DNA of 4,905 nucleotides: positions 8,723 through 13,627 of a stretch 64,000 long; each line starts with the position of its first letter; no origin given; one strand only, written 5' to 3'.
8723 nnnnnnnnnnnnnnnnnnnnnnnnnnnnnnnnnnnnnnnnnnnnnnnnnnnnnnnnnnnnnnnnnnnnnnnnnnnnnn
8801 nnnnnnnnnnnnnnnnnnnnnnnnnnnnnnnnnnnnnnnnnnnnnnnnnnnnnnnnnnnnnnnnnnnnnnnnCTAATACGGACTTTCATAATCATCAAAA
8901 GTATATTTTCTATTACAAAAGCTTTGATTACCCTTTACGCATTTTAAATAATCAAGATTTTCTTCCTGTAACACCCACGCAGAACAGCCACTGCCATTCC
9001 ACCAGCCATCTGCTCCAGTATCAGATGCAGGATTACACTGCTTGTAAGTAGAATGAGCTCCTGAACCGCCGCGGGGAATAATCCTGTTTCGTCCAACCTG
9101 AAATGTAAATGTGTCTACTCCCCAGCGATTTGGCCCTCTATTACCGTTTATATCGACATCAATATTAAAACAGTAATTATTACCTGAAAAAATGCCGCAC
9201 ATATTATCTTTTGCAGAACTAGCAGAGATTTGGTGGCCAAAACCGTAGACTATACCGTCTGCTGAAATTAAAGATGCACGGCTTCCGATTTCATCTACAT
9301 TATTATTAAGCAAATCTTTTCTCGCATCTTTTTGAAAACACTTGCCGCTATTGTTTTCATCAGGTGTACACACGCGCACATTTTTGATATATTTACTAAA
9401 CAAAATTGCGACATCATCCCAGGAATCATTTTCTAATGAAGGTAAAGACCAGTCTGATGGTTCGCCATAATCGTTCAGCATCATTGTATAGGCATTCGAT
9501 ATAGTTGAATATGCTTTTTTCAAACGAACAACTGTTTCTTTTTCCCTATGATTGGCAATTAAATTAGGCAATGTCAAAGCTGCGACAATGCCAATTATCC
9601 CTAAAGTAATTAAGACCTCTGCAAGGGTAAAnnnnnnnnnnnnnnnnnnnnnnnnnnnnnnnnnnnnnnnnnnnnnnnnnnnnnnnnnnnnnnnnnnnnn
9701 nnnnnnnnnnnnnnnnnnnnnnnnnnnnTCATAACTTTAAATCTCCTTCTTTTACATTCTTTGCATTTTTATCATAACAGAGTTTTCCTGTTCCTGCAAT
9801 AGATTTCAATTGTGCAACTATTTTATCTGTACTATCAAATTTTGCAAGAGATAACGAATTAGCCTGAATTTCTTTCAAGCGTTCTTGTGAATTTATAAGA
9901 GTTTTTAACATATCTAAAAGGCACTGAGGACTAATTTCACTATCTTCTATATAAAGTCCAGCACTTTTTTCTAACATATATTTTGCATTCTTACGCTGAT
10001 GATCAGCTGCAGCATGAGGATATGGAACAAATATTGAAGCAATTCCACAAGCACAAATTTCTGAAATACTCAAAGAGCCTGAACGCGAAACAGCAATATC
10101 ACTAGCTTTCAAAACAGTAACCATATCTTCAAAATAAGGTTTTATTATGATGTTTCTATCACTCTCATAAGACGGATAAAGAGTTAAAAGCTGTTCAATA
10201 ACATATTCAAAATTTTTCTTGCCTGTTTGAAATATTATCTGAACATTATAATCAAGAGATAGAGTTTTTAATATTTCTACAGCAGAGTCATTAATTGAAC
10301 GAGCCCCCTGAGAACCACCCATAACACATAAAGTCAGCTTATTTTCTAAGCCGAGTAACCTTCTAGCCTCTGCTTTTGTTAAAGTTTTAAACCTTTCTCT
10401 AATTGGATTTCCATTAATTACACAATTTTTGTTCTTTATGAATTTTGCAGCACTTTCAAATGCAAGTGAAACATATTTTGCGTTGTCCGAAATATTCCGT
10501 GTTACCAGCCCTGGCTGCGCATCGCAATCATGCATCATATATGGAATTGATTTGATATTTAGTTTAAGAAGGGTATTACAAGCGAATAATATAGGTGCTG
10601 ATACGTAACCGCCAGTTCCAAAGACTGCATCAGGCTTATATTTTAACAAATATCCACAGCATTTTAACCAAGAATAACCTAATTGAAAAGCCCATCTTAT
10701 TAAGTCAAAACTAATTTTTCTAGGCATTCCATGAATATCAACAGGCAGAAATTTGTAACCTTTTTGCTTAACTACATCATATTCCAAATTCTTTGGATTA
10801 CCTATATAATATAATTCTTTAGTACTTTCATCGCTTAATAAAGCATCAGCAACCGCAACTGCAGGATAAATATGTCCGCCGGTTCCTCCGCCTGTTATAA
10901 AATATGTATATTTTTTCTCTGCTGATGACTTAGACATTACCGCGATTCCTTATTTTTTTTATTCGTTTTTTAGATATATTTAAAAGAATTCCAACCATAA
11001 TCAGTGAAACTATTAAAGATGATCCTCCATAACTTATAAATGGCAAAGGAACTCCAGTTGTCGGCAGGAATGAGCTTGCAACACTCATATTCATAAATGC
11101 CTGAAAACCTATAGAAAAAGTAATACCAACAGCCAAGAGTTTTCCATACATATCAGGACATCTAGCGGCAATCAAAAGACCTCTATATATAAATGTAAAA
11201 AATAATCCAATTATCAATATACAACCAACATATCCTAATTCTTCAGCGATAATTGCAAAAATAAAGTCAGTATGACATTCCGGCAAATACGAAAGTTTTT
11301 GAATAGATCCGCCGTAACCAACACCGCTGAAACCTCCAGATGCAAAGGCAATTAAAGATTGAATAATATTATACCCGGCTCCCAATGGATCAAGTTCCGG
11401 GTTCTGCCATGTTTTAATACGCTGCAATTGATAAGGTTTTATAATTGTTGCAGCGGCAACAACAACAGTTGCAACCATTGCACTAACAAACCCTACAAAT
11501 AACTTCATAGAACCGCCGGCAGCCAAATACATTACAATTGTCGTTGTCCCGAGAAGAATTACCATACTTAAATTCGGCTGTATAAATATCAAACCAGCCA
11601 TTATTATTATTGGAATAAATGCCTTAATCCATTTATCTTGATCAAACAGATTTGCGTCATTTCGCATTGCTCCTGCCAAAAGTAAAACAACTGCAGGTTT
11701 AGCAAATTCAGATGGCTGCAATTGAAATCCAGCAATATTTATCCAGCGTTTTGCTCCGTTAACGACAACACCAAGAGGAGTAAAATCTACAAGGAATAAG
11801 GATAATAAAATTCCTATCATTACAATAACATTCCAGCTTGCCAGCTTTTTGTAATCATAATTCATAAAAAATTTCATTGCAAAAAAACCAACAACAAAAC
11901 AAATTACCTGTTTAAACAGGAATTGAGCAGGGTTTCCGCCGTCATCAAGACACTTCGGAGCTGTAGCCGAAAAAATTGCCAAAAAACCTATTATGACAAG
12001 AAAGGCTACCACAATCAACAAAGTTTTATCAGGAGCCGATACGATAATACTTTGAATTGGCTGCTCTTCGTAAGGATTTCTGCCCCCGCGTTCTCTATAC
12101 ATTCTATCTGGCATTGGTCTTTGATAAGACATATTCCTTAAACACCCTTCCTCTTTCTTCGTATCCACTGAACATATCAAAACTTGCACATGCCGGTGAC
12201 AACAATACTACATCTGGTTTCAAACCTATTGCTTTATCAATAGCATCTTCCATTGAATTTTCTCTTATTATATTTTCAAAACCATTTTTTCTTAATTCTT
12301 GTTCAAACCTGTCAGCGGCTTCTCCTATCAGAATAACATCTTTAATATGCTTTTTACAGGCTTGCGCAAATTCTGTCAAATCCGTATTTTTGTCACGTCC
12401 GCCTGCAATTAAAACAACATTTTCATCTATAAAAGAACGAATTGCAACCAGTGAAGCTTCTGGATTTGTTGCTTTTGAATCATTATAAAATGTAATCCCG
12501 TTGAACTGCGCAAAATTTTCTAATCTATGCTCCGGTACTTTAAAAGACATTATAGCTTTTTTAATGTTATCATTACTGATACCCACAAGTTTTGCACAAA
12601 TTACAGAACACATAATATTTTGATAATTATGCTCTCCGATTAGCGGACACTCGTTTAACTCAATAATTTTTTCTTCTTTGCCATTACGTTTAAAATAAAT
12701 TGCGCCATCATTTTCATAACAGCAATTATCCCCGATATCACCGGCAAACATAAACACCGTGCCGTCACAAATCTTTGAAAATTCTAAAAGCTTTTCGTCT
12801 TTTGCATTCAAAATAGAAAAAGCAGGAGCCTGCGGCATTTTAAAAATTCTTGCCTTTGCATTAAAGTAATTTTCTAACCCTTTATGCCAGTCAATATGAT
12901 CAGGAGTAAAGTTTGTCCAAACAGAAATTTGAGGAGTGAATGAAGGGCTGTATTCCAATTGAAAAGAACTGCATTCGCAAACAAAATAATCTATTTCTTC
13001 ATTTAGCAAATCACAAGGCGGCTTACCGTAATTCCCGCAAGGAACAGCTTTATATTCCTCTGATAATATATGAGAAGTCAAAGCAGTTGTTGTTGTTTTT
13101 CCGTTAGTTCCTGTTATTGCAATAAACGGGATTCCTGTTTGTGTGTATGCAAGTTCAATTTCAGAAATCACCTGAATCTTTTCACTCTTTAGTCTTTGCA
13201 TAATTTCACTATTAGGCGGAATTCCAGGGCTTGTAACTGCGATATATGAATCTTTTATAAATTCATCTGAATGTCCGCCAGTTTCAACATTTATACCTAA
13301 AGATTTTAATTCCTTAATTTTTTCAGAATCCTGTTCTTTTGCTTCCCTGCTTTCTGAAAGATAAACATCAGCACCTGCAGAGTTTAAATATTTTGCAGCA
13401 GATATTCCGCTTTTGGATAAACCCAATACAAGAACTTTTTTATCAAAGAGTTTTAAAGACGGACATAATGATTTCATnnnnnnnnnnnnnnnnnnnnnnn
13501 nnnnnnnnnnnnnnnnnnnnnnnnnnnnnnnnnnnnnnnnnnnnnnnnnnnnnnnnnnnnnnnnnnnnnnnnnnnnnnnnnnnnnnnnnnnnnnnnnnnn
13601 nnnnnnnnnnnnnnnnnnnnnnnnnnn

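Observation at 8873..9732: Pilin-like locus 2 is translationally coupled to murG at the end of the dcw cluster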

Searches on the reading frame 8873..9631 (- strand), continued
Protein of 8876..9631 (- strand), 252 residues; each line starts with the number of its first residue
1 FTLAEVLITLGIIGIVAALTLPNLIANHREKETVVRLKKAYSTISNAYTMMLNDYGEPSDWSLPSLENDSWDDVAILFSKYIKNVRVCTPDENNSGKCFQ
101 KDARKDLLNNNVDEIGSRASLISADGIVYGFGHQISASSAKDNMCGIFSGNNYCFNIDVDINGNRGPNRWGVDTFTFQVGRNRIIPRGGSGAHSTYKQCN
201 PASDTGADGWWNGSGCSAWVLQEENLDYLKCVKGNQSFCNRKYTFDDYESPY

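Call 54: fold_search(model_id=the predicted structure, library=pdb)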
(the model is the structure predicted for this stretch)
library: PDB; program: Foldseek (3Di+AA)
matches with E <= 10: 35; with E <= 0.001: 0
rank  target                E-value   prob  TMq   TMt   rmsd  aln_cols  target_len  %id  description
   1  7fik_d                3.4e+00  0.01  0.12  0.10   8.9        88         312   18  The cryo-EM structure of the CR subunit from X. laevis NPC (released 2022-11-09)
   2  3lv0_A                3.4e+00  0.01  0.12  0.12  14.6       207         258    9  Crystal structure of extragenic suppressor protein suhB from Bartonella henselae, native (released 2010-03-02)
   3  4jan_G                4.7e+00  0.01  0.06  0.09  12.2        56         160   12  crystal structure of broadly neutralizing antibody CH103 in complex with HIV-1 gp120 (released 2013-04-03)
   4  3fgr_B                5.0e+00  0.01  0.15  0.12  13.2       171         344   11  Two chain form of the 66.3 kDa protein at 1.8 Angstroem (released 2009-09-15)
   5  3fbx_A                5.0e+00  0.01  0.16  0.08  12.8       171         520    9  Crystal structure of the lysosomal 66.3 kDa protein from mouse solved by S-SAD (released 2009-03-03)
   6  4kde_B                5.0e+00  0.01  0.10  0.08  12.1        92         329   10  Crystal Structure of the Apo Form of Thermus thermophilus Malate Dehydrogenase (released 2014-02-05)
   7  6uh4_C                5.4e+00  0.02  0.12  0.09  11.2       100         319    7  B. theta Bile Salt Hydrolase with covalent inhibitor (released 2020-02-19)
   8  4ggj                  5.4e+00  0.01  0.07  0.10   4.0        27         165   11  Crystal structure of Zucchini from mouse (mZuc / PLD6 / MitoPLD) (released 2012-10-10)
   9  6ehi_B                5.4e+00  0.01  0.07  0.10   6.3        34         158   24  NucT from Helicobacter pylori (released 2018-01-17)
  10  6iy9_B                5.4e+00  0.01  0.08  0.06   7.4        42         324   17  Crystal structure of aminoglycoside 7"-phoshotransferase-Ia (APH(7")-Ia/HYG) from Streptomyces hygroscopicus complexed (released 2019-09-11)
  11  6ehi_A                6.6e+00  0.01  0.07  0.10   6.4        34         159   24  NucT from Helicobacter pylori (released 2018-01-17)
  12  6ohp_A                6.6e+00  0.01  0.10  0.06  15.7       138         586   15  Structure of compound 1 (halopemide) bound human Phospholipase D2 catalytic domain (released 2020-02-19)
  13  6s5l_K                7.0e+00  0.01  0.10  0.16   8.7        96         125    7  Anabaena Apo-C-Terminal Domain Homolog Of The Orange Carotenoid Protein In Native Conditions (released 2020-05-13)
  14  4kde_A                7.0e+00  0.01  0.10  0.08  12.1        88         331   12  Crystal Structure of the Apo Form of Thermus thermophilus Malate Dehydrogenase (released 2014-02-05)
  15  4ggk                  7.5e+00  0.01  0.08  0.11   4.7        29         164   10  Crystal structure of Zucchini from mouse (mZuc / PLD6 / MitoPLD) bound to tungstate (released 2012-10-10)
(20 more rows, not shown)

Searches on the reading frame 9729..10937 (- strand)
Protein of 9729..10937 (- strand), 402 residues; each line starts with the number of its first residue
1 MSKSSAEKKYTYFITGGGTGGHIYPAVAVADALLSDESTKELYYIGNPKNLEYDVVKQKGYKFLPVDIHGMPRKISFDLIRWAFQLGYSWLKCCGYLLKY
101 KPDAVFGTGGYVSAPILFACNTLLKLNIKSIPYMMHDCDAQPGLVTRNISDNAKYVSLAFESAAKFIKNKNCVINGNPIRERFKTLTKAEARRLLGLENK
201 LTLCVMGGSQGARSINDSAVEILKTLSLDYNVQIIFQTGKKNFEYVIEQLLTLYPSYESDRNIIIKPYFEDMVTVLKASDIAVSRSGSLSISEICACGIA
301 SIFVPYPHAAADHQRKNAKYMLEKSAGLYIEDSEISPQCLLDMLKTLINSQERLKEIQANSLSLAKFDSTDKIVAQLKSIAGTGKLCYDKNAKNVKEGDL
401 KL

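Call 8: search_protein_families(library=pfam, proteins=[window:9729-10937:-], max_evalue=0.01)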
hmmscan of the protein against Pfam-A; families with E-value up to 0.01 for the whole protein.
window:9729-10937:- (402 aa): 2 families
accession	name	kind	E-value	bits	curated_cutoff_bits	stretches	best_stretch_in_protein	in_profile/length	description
PF04101.22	Glyco_tran_28_C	-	1.5e-35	123.1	22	1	202-361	1-154/166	Glycosyltransferase family 28 C-terminal domain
PF03033.26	Glyco_transf_28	-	1.4e-24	87.2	26.2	1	13-154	2-135/139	Glycosyltransferase family 28 N-terminal domain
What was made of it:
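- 9729..10937 (-): murG (402 aa), last gene of the murF-mraY-murD-ftsW-murG block. Pfam Glyco_transf_28 and Glyco_tran_28_C; the match ends at residue 361 (call 8).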

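Call 10: find_related_loci(query=window:9729-10937:-, collection=genome_contigs, flank=6000)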
Query window:9729-10937:- (402 aa) in genome_contigs; peptide patterns used: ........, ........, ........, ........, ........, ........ (x = any residue, [..] = any of these).
185 stretches matched a pattern; 67 encode a relative of the query (tblastn E <= 1e-3); 67 distinct loci.
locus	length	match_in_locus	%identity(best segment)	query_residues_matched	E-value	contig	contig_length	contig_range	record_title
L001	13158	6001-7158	74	5-391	0e+0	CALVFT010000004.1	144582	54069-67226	MAG: Candidatus Gastranaerophilales bacterium isolate BRZ_FQ__bin85 genome assembly, contig: BRZ_FQ__NODE_115_length_144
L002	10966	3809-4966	75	5-391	0e+0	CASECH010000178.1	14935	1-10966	uncultured bacterium isolate Batch2_idba_bin.918 genome assembly, contig: Batch2_idba_bin.918.fa_k87_15596126, whole gen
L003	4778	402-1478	69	12-380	8e-176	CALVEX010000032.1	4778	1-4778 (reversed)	MAG: Candidatus Gastranaerophilales bacterium isolate E12__bin100 genome assembly, contig: E12__k127_1001335, whole geno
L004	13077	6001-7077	70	12-380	1e-168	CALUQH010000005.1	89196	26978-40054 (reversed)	MAG: Candidatus Gastranaerophilales bacterium isolate E02__bin142 genome assembly, contig: E02__k127_2267864, whole geno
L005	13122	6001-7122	67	1-380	5e-168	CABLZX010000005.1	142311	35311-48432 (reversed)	MAG: uncultured Brachyspira sp. isolate MGYG-HGUT-02153 genome assembly, contig: GUT_GENOME131708_5, whole genome shotgu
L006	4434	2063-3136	68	13-380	2e-169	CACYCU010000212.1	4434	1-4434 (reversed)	uncultured bacterium isolate RUG11825 genome assembly, contig: RUG11825_asm_212, whole genome shotgun sequence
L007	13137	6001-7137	64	7-390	4e-163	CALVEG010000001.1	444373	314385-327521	MAG: Candidatus Gastranaerophilales bacterium isolate BRZ_FD__bin57 genome assembly, contig: BRZ_FD__NODE_2_length_44437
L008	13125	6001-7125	64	3-385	2e-162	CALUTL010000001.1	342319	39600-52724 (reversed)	MAG: Candidatus Gastranaerophilales bacterium isolate BRZ_QG__bin103 genome assembly, contig: BRZ_QG__NODE_4_length_3423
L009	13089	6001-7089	66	11-380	3e-161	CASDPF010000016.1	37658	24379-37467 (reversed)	uncultured bacterium isolate T5_L3_314314_idba_bin.40 genome assembly, contig: T5_L3_314314_idba_bin.40.fa_scaffold_759,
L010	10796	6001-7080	65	12-380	1e-160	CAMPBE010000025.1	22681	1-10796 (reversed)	MAG: uncultured bacterium isolate SRR873610_bin.72_metaWRAP_v1.3_MAG genome assembly, contig: NODE_3792_length_22681_cov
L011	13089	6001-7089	65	11-381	3e-159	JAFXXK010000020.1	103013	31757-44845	Bacterium isolate RGIG6833 Sheep_Rumen-4__c1144754, whole genome shotgun sequence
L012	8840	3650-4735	65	11-380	1e-158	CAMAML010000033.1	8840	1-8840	MAG: uncultured cyanobacterium isolate SRR5666655_bin.7_metaWRAP_v1.3_MAG genome assembly, contig: ERZ11448882.3348, who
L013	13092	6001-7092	66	9-380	2e-158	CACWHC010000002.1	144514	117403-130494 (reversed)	uncultured bacterium isolate RUG10582 genome assembly, contig: RUG10582_asm_2, whole genome shotgun sequence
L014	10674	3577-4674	62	7-378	2e-156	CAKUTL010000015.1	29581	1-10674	MAG: uncultured Candidatus Melainabacteria bacterium isolate REFINED_METABAT215_TOP10_CONTIGS_1500_ASSEMBLY_K77_MERGED__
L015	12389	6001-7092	66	11-381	7e-156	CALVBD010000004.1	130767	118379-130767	MAG: Candidatus Gastranaerophilales bacterium isolate BRZ_GQ__bin5 genome assembly, contig: BRZ_GQ__NODE_105_length_1307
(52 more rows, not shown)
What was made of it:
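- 9729..10937 (-): Relatives are 58-75% identical (call 10).
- Organism and the 67 related loci: call 10.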

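Call 15: find_encoding_contigs(protein=window:9729-10937:-, flank=4000, max_places=10)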
Protein window:9729-10937:- (402 aa): 3 contigs read that carry it; 2 places shown.
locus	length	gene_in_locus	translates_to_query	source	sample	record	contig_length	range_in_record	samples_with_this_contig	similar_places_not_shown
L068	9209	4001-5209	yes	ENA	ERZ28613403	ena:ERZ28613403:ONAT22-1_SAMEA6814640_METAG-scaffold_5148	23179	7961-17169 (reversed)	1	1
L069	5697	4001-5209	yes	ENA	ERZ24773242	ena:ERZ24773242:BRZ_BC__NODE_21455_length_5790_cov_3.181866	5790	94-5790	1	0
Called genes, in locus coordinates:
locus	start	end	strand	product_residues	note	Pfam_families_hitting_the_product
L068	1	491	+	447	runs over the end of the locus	PF08245:Mur_ligase_M, PF02875:Mur_ligase_C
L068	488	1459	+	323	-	PF00953:Glycos_transf_4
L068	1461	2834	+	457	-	PF21377:MurD_N (faint), PF21799:MurD-like_N, PF08245:Mur_ligase_M, PF02875:Mur_ligase_C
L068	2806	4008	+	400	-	PF01098:FTSW_RODA_SPOVE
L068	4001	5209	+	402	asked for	PF03033:Glyco_transf_28, PF04101:Glyco_tran_28_C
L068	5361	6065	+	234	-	PF20318:DUF6613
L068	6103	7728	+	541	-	PF00916:Sulfate_transp, PF01740:STAS (weak)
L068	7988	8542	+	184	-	PF20318:DUF6613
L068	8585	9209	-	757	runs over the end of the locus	PF02878:PGM_PMM_I, PF02880:PGM_PMM_III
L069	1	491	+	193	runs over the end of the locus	?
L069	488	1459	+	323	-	PF00953:Glycos_transf_4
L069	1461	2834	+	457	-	PF21377:MurD_N (faint), PF21799:MurD-like_N, PF08245:Mur_ligase_M, PF02875:Mur_ligase_C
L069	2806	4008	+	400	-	PF01098:FTSW_RODA_SPOVE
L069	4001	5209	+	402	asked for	PF03033:Glyco_transf_28, PF04101:Glyco_tran_28_C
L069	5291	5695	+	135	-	?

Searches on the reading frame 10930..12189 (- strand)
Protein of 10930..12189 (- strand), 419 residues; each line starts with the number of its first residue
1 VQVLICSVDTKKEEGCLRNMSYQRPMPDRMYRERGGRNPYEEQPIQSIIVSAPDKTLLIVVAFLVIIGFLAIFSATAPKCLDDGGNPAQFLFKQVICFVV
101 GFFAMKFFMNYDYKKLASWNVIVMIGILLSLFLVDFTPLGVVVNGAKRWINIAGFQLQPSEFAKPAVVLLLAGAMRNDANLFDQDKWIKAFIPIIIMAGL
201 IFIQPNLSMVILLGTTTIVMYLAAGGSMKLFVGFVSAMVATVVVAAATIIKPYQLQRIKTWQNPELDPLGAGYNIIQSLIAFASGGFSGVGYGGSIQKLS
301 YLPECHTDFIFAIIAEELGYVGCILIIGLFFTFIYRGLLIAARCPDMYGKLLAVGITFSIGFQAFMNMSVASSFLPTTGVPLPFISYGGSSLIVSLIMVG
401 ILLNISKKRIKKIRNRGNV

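Call 8: search_protein_families(library=pfam, proteins=[window:10930-12189:-], max_evalue=0.01)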
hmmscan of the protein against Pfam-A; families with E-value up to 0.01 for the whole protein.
window:10930-12189:- (419 aa): 1 family
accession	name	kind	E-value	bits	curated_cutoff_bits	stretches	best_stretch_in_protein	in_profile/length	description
PF01098.24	FTSW_RODA_SPOVE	-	8.7e-106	354.3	26.4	1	57-409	4-354/356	Cell cycle protein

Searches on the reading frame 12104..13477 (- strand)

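Call 8: search_protein_families(library=pfam, proteins=[window:12104-13477:-], max_evalue=0.01)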
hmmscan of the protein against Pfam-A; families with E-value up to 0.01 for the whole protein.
window:12104-13477:- (457 aa): 5 families
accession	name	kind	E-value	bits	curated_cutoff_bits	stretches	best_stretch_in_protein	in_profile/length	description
PF08245.18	Mur_ligase_M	-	1.4e-28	100.7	24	1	121-295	1-200/200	Mur ligase middle domain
PF02875.26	Mur_ligase_C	-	6.6e-14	53.3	28.4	1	317-430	1-127/127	Mur ligase, glutamate ligase domain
PF21799.2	MurD-like_N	-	4.3e-11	43.4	27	1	13-104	1-87/88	Mur ligase MurD-like, N-terminal domain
PF21377.3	MurD_N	-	1.8e-05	25.2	24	1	15-92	2-76/76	MurD N-terminal domain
PF01262.27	AlaDh_PNT_C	-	0.0077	16.1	23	0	14-87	30-103/214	Alanine dehydrogenase/PNT, C-terminal domain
